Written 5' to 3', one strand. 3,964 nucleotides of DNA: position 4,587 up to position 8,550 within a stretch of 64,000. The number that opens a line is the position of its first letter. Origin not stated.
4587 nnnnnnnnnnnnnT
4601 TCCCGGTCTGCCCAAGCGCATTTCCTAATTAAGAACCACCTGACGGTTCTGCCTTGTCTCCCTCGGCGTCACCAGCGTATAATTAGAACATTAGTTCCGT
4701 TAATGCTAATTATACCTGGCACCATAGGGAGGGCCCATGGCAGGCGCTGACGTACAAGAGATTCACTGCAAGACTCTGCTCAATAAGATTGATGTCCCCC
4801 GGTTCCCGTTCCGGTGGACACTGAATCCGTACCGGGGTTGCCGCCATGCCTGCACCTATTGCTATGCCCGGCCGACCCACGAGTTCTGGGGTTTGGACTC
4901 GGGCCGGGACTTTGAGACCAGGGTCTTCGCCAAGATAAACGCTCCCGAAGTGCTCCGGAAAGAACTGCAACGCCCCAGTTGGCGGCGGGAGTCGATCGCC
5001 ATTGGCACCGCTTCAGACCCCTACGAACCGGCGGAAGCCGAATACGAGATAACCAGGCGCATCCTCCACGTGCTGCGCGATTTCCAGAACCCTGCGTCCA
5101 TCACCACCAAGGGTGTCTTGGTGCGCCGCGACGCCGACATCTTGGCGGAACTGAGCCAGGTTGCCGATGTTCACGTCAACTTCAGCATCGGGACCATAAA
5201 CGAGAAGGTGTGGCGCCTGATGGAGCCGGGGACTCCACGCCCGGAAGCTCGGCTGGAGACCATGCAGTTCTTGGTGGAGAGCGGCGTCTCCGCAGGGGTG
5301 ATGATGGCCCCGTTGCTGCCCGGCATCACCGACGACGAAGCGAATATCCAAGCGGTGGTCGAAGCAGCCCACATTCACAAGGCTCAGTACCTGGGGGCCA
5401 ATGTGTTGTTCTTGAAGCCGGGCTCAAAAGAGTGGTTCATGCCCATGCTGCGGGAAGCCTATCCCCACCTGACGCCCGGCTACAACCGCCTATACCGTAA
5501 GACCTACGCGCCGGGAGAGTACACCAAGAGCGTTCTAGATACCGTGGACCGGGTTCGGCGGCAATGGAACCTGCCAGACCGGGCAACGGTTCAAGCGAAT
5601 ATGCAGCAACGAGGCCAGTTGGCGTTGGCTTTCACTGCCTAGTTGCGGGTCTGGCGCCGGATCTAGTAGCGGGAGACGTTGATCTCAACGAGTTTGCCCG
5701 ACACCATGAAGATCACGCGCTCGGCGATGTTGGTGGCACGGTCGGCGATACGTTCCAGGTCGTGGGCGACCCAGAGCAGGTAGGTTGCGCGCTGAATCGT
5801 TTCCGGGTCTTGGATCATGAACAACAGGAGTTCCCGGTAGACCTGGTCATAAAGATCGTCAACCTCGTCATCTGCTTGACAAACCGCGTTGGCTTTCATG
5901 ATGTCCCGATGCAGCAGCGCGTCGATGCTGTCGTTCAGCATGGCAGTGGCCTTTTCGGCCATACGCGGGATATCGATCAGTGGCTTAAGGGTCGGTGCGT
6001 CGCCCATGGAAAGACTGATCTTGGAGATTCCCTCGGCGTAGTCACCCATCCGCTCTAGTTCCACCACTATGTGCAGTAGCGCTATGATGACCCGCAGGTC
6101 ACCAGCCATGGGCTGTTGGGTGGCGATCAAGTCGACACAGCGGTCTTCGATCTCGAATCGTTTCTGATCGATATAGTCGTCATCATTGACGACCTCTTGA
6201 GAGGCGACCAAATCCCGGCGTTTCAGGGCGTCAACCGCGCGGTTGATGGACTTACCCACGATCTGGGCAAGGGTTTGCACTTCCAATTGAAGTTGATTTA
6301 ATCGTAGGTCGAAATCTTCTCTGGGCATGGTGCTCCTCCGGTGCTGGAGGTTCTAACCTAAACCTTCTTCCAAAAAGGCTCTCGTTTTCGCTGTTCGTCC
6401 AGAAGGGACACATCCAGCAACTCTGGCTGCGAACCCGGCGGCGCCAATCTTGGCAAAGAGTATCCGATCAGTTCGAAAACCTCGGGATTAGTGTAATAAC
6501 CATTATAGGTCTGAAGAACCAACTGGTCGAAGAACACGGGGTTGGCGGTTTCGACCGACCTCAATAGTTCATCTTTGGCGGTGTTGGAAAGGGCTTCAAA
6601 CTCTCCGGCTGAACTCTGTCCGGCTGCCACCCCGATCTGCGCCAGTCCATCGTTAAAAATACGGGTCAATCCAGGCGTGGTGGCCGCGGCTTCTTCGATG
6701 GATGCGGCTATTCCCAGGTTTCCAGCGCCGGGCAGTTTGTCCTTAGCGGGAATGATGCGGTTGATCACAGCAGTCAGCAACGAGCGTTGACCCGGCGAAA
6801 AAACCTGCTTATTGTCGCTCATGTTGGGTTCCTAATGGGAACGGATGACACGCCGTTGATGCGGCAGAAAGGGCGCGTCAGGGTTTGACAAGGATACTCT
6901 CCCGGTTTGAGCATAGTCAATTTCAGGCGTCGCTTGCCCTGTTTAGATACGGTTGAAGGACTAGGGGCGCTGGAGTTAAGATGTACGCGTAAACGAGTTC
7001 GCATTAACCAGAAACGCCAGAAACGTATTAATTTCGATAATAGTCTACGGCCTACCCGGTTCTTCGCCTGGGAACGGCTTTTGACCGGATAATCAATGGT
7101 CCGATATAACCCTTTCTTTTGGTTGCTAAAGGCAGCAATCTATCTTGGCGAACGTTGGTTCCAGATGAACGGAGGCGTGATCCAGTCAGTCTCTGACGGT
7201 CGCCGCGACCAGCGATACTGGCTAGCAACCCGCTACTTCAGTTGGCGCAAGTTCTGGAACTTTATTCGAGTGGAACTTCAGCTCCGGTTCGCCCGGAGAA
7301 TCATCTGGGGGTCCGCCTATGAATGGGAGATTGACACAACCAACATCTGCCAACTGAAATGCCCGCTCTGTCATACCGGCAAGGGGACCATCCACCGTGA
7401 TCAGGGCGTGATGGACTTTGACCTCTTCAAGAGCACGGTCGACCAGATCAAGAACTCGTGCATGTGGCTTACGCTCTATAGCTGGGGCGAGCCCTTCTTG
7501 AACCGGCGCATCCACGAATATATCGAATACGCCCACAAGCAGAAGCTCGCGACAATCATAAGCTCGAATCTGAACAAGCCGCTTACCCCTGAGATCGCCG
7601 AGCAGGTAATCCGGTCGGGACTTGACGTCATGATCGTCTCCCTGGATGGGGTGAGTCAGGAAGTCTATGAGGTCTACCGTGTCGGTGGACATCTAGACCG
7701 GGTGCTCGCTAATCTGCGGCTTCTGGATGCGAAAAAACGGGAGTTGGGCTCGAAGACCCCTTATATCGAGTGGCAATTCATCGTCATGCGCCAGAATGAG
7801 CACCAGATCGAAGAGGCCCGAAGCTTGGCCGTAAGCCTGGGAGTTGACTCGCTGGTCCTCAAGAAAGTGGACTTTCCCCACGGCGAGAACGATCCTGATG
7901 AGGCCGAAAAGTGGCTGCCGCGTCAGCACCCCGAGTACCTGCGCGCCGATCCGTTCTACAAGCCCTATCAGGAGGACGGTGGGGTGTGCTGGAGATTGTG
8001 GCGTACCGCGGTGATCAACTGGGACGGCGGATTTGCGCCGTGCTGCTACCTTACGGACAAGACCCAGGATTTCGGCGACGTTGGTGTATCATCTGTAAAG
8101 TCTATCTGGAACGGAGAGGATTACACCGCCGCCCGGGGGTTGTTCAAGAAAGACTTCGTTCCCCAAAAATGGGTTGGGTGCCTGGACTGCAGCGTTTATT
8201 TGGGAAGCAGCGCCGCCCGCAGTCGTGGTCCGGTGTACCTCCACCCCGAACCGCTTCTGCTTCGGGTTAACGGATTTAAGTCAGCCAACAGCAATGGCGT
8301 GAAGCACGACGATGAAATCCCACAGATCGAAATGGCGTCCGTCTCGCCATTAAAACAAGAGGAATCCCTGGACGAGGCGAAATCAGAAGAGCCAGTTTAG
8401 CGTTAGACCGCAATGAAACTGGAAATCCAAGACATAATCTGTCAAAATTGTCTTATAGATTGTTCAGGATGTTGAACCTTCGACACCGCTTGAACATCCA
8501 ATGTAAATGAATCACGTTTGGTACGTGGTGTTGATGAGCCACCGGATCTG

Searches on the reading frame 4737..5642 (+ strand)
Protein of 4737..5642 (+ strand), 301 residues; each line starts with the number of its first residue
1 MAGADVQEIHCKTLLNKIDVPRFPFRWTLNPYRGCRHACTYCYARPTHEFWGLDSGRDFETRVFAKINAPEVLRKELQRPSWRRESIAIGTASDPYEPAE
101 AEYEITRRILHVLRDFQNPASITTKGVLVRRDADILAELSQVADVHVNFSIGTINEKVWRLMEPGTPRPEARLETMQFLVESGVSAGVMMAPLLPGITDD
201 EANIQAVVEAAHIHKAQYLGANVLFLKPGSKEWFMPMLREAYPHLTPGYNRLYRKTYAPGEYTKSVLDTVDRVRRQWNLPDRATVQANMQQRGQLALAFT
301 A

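Call 8: search_protein_families(library=pfam, proteins=[window:4737-5642:+], max_evalue=0.00001)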
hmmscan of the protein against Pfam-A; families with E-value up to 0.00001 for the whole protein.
window:4737-5642:+ (301 aa): 1 family
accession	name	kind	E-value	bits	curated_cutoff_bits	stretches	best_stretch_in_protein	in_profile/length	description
PF04055.27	Radical_SAM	-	1.3e-18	68.1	29.5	1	30-201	2-158/166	Radical SAM superfamily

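Call 30: search_protein_families(library=ncbifam, proteins=[window:4737-5642:+], max_evalue=0.01)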
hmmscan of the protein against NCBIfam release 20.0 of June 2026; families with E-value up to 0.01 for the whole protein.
window:4737-5642:+ (301 aa): 5 families
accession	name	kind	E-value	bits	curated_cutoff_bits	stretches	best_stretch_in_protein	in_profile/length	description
NF038135.1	rSAM_Rv2578c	equivalog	2.7e-94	315.8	430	1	2-278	36-315/317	Rv2578c family radical SAM protein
NF038136.1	rSAM_Rv_intein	exception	3.7e-86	290.2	700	2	42-274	335-568/574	intein-containing Rv2578c family radical SAM protein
NF033668.1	rSAM_PA0069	hypoth_equivalog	1.9e-76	257.3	360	1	5-244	37-274/348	PA0069 family radical SAM protein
TIGR04470.1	rSAM_mob_pairB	equivalog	2.6e-34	118.9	410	1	6-279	1-254/285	radical SAM mobile pair protein B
TIGR04070.1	photo_TT_lyase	equivalog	0.00058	18.9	400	1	29-194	81-234/338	spore photoproduct lyase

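Call 62: find_related_loci(query=window:4737-5642:+, collection=metagenome_contigs, flank=10000)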
Query window:4737-5642:+ (301 aa) in metagenome_contigs; peptide patterns used: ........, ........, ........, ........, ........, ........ (x = any residue, [..] = any of these).
294 stretches matched a pattern; 96 encode a relative of the query (tblastn E <= 1e-3); the best 80 are kept; 80 distinct loci.
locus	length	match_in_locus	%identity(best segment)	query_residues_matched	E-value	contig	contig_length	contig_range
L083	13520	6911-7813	96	1-301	0e+0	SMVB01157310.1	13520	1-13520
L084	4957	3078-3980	96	1-301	0e+0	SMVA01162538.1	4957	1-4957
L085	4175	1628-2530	95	1-301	0e+0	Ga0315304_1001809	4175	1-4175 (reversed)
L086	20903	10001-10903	91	1-301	0e+0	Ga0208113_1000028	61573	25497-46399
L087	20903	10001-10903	90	1-301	0e+0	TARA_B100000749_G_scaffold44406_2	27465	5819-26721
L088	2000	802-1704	89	1-301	0e+0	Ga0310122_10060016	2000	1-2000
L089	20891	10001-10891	90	5-301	0e+0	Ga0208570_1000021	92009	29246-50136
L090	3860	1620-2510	90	5-301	0e+0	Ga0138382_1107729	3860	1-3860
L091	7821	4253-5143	89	5-301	0e+0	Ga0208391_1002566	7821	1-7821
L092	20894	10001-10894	90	5-301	0e+0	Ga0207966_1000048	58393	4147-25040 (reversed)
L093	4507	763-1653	89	5-301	0e+0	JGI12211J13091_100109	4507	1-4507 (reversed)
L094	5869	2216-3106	89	5-301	0e+0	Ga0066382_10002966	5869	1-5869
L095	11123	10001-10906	89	1-301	0e+0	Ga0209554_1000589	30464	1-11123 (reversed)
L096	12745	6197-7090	89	5-301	0e+0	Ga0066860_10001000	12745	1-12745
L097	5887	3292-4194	87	1-301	0e+0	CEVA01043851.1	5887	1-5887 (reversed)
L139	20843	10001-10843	47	1-292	3e-77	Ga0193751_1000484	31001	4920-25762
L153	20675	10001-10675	41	12-234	6e-55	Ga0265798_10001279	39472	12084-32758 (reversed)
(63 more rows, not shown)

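Call 67: search_protein_families(library=pfam, proteins=[L139:4049-4843:+, L139:3564-3953:-, L139:2887-3834:-, L153:4680-5843:-, L086:12264-12506:+], max_evalue=0.001)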
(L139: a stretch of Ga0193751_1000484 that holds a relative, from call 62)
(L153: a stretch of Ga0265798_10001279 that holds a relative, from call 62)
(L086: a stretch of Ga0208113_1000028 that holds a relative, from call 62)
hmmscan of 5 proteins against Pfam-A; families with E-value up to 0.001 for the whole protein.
L139:4049-4843:+ (264 aa): 0 families

L139:3564-3953:- (129 aa): 0 families

L139:2887-3834:- (315 aa): 3 families
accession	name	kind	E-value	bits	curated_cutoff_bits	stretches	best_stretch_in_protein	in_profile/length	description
PF00589.27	Phage_integrase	-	5.8e-48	163.3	27.1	1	127-300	3-170/172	Phage integrase family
PF02899.23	Phage_int_SAM_1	-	2.2e-17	63.5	22.3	1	12-104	2-83/83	Phage integrase, N-terminal SAM-like domain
PF13495.12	Phage_int_SAM_4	-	2.5e-06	28.2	27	1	22-98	12-76/85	Phage integrase, N-terminal SAM-like domain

L153:4680-5843:- (387 aa): 0 families

L086:12264-12506:+ (80 aa): 0 families

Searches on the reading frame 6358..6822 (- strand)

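Call 8: search_protein_families(library=pfam, proteins=[window:6358-6822:-], max_evalue=0.00001)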
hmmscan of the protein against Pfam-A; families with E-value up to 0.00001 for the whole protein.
window:6358-6822:- (154 aa): 1 family
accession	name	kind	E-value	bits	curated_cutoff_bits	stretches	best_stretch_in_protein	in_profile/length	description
PF13618.11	Gluconate_2-dh3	-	2.2e-15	57.6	23.4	1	12-116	3-122/135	Gluconate 2-dehydrogenase subunit 3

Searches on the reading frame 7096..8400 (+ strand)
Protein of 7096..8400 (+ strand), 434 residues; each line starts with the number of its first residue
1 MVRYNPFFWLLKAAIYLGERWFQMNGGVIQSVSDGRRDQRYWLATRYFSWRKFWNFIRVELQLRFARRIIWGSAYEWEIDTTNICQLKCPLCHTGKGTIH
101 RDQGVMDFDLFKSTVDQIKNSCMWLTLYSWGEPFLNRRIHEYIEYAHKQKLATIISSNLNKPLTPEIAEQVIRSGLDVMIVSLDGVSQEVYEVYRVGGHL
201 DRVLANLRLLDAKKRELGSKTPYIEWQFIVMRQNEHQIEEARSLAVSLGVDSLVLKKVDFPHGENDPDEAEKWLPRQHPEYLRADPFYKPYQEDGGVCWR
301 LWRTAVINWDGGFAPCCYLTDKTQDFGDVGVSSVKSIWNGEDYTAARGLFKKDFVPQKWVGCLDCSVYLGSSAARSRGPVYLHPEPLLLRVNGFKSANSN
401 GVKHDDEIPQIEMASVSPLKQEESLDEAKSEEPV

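Call 8: search_protein_families(library=pfam, proteins=[window:7096-8400:+], max_evalue=0.00001)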
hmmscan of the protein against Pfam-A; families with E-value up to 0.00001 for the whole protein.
window:7096-8400:+ (434 aa): 2 families
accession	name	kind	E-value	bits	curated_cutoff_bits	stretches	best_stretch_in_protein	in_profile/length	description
PF04055.27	Radical_SAM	-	5.7e-14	53.1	29.5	1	81-213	3-139/166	Radical SAM superfamily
PF13186.11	SPASM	-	3.9e-12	46.7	21.5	1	298-365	1-66/67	Iron-sulfur cluster-binding domain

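Call 30: search_protein_families(library=ncbifam, proteins=[window:7096-8400:+], max_evalue=0.01)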
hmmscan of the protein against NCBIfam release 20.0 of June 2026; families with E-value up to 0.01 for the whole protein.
window:7096-8400:+ (434 aa): 35 families (the best 25 are shown)
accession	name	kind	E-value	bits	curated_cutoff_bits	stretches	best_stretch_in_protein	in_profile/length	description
TIGR04317.1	W_rSAM_matur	equivalog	3.3e-32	112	380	2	79-258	8-184/349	tungsten cofactor oxidoreductase radical SAM maturase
TIGR04311.1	rSAM_Geo_metal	subfamily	7.8e-24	84.5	400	1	79-258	7-187/423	radical SAM/SPASM family putative metalloenzyme maturase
TIGR04055.1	rSAM_NirJ2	equivalog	2.1e-16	60.4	500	1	80-250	5-166/326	putative heme d1 biosynthesis radical SAM protein NirJ2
TIGR04321.1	spiroSPASM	subfamily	2.8e-14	52.7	250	2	78-240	234-400/510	spiro-SPASM protein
TIGR04545.1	rSAM_ahbD_hemeb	equivalog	2.6e-12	46.9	500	1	77-251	4-168/339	heme b synthase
TIGR04054.1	rSAM_NirJ1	equivalog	1.4e-11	43.7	650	1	80-240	41-192/387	putative heme d1 biosynthesis radical SAM protein NirJ1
TIGR04053.2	TIGR04053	equivalog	3.8e-11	42.9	395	1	77-250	12-178/366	TIGR04053 family radical SAM/SPASM domain-containing protein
NF050035.1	rSAM_WgK_link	exception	4.3e-11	42.4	650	1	78-210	12-143/367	radical SAM/SPASM peptide maturase WgkB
TIGR04347.1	pseudo_SAM_Halo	equivalog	6e-11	42.2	525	1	80-262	43-216/390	TIGR04347 family pseudo-SAM/SPASM protein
NF033640.1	N_Twi_rSAM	subfamily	1.6e-10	40.6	170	2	297-365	4-69/398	twitch domain-containing radical SAM protein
NF001199.0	PRK00164.2-1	equivalog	2.9e-10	39.8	231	1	78-240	15-170/308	GTP 3',8-cyclase MoaA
NF045574.1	sacti_mat_StsB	exception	3.1e-10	39.5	625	1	82-255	103-266/466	StsB family radical SAM/SPASM domain sactipeptide maturase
TIGR04251.1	SCM_rSAM_ScmF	equivalog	6.8e-10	38.8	400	1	82-258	11-182/353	SynChlorMet cassette radical SAM/SPASM protein ScmF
TIGR03962.1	mycofact_rSAM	equivalog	9.5e-10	38.2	265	1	77-251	16-179/339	mycofactocin radical SAM maturase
TIGR02668.1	moaA_archaeal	equivalog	2.1e-09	36.8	325.25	1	79-239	14-167/303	GTP 3',8-cyclase MoaA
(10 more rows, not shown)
